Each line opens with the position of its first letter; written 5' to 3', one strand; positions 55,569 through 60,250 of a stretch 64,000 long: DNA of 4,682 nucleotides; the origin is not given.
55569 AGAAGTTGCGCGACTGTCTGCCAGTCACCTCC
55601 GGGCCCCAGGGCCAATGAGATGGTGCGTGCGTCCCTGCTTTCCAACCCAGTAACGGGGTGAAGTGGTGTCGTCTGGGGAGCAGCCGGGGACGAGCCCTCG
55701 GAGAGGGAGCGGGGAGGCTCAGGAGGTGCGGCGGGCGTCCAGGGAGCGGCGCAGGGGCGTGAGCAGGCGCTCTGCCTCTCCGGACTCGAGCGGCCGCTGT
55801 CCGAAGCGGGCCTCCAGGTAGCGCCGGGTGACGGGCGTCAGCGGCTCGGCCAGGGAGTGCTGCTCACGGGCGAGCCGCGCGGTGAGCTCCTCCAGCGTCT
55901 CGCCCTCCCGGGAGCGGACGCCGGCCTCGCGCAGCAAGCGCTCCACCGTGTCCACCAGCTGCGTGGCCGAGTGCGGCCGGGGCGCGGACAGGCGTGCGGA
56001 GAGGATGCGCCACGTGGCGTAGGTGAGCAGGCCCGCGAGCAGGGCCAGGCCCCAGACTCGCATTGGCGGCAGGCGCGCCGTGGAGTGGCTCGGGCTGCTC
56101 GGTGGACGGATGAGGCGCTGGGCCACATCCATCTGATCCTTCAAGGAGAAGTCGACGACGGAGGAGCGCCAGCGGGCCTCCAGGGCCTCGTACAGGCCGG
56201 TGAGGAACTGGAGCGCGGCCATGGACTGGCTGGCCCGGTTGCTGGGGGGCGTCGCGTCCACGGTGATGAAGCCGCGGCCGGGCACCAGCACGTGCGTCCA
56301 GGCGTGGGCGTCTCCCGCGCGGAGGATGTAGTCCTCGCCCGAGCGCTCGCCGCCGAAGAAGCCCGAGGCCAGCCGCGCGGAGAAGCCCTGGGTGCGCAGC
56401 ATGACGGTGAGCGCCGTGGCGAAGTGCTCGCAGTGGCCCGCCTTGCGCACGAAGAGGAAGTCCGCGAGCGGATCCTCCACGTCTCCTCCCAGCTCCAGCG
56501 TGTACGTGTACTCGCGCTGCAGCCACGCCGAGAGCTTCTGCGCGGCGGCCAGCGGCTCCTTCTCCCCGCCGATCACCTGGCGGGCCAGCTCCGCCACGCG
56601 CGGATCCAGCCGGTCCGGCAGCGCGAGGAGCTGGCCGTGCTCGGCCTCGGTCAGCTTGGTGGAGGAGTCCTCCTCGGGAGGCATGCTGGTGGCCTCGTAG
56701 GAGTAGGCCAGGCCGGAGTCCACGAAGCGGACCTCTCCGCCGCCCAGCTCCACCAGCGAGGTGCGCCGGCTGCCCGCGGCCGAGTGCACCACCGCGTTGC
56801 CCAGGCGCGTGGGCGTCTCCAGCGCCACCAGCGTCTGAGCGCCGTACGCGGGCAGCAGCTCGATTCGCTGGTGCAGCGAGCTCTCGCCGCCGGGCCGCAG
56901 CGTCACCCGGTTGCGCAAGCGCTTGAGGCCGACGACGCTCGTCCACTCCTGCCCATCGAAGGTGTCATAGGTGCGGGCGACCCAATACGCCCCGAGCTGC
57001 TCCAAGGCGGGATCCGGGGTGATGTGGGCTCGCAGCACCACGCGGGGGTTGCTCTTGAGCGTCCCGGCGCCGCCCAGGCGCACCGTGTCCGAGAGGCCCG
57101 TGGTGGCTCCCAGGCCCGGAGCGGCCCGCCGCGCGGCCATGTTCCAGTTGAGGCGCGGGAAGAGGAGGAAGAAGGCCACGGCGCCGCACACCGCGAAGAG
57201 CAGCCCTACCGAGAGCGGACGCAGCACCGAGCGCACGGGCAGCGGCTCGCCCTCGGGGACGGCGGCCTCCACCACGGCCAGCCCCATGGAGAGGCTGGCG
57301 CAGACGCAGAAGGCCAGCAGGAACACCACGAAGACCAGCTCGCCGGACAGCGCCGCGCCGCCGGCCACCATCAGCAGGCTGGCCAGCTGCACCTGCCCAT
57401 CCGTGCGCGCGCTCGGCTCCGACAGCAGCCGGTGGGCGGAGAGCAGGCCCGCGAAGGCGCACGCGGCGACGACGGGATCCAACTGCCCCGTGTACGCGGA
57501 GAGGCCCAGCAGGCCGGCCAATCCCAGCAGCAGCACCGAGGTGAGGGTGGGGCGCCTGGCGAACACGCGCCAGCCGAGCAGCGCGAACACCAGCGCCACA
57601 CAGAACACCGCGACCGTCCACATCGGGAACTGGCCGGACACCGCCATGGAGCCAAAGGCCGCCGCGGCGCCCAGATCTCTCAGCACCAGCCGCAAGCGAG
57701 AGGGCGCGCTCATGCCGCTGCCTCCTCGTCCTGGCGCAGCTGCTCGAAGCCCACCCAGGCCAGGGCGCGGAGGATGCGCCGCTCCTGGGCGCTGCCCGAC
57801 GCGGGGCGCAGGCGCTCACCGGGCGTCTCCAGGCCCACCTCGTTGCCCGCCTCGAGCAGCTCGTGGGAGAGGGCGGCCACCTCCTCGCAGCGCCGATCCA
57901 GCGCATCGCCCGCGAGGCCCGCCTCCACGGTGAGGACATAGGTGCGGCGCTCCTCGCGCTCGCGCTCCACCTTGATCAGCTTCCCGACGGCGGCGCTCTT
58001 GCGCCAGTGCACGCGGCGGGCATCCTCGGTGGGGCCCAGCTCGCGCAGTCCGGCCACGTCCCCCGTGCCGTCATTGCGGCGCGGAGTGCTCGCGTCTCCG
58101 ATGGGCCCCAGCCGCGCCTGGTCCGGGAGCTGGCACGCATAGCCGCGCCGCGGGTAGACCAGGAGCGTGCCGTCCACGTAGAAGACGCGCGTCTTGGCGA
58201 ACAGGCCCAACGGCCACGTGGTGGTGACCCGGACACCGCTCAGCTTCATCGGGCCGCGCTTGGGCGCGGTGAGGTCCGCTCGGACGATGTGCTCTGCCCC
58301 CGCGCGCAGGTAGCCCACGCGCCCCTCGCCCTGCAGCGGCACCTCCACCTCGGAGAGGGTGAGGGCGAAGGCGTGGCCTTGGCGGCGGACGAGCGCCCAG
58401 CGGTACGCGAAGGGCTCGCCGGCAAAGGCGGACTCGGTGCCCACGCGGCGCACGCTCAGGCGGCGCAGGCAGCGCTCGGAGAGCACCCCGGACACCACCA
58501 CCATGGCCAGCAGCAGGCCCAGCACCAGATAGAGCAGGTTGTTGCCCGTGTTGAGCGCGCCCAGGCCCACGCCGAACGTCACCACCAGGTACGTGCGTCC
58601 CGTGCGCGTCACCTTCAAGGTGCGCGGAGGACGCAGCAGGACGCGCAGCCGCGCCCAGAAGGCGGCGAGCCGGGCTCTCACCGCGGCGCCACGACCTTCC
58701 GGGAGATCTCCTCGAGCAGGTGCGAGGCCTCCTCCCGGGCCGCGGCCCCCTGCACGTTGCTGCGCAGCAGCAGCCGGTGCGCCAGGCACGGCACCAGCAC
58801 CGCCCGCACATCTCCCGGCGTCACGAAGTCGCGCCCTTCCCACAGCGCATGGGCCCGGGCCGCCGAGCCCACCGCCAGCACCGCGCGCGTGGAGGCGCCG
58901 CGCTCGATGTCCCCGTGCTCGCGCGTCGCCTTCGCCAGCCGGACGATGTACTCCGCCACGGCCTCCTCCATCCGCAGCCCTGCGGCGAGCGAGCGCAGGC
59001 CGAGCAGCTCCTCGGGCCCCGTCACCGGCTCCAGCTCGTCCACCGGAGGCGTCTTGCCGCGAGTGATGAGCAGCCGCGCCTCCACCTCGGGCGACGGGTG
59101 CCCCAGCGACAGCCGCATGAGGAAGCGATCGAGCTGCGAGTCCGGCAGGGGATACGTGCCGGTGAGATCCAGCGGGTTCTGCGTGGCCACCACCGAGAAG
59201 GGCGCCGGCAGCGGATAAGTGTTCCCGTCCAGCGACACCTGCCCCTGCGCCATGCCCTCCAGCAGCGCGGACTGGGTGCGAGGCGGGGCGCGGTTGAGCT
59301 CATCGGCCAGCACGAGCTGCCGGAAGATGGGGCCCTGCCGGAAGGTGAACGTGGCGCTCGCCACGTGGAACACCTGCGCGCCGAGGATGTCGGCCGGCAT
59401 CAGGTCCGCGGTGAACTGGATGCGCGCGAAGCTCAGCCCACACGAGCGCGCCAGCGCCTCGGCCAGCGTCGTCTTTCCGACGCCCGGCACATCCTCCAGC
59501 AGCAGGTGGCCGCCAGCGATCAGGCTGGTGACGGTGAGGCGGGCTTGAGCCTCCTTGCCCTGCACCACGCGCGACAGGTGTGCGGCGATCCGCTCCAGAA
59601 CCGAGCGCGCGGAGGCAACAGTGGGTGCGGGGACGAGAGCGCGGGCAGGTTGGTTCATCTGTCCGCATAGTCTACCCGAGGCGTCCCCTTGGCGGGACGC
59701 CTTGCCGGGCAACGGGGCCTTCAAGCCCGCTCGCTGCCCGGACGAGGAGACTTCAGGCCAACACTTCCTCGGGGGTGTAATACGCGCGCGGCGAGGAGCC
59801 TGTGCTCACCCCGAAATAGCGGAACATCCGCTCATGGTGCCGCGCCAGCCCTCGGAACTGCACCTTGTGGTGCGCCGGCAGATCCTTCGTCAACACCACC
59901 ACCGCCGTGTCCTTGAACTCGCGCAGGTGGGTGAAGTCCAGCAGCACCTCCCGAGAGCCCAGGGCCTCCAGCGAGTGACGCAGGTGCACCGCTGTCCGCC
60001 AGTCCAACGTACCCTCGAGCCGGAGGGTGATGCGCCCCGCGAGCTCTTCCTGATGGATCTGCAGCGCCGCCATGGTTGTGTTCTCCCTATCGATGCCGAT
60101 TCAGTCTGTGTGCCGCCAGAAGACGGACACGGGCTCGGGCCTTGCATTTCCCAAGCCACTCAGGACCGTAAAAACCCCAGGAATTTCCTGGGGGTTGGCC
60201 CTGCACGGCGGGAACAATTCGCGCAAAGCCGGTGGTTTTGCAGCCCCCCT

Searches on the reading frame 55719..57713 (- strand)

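Call 15: search_protein_families(library=pfam, proteins=[window:55719-57713:-], max_evalue=0.0001)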
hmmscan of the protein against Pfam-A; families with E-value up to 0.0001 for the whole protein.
window:55719-57713:- (664 aa): 3 families
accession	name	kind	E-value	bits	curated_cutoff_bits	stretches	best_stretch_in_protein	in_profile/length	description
PF11992.13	TgpA_N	-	2e-30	106.4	30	1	16-315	4-304/333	TgpA N-terminal domain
PF01841.26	Transglut_core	-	2.4e-21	76.4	23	1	375-487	2-108/108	Transglutaminase-like superfamily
PF13559.11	DUF4129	-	1.9e-09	37.9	24.8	1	590-652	5-66/69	Domain of unknown function (DUF4129)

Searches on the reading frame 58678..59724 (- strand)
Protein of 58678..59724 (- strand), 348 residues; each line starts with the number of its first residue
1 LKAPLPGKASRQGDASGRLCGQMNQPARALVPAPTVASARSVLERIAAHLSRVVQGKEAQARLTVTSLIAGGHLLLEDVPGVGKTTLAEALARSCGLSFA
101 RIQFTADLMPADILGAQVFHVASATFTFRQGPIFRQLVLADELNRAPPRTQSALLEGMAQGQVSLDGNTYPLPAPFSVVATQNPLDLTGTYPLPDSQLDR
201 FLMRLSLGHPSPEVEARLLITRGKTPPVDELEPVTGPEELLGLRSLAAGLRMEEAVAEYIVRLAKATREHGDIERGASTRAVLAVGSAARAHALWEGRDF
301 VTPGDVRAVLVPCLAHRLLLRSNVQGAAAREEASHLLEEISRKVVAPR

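Call 15: search_protein_families(library=pfam, proteins=[window:58678-59724:-], max_evalue=0.0001)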
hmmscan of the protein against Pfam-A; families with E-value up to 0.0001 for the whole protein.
window:58678-59724:- (348 aa): 4 families
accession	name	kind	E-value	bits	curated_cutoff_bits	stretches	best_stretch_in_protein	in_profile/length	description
PF07726.17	AAA_3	-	2.2e-58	196.2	27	1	73-203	1-131/131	ATPase family associated with various cellular activities (AAA)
PF17863.7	AAA_lid_2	-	8.2e-19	67.6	22.7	1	266-333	2-67/74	AAA lid domain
PF07728.20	AAA_5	-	2.3e-10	41.1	22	1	73-201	1-139/139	AAA domain (dynein-related subfamily)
PF00004.35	AAA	-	2.6e-05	25.1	21.2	1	79-173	6-99/131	ATPase family associated with various cellular activities (AAA)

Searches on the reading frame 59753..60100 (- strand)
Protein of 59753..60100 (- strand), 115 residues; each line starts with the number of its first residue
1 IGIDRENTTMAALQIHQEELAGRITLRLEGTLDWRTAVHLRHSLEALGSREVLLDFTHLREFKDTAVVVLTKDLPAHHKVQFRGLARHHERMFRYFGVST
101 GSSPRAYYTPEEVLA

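Call 15: search_protein_families(library=pfam, proteins=[window:59753-60100:-], max_evalue=0.0001)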
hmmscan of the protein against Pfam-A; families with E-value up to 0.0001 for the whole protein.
window:59753-60100:- (115 aa): 1 family
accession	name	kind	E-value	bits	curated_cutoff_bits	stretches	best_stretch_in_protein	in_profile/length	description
PF13466.11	STAS_2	-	5.6e-07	30.1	29.2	1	26-98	1-79/80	STAS domain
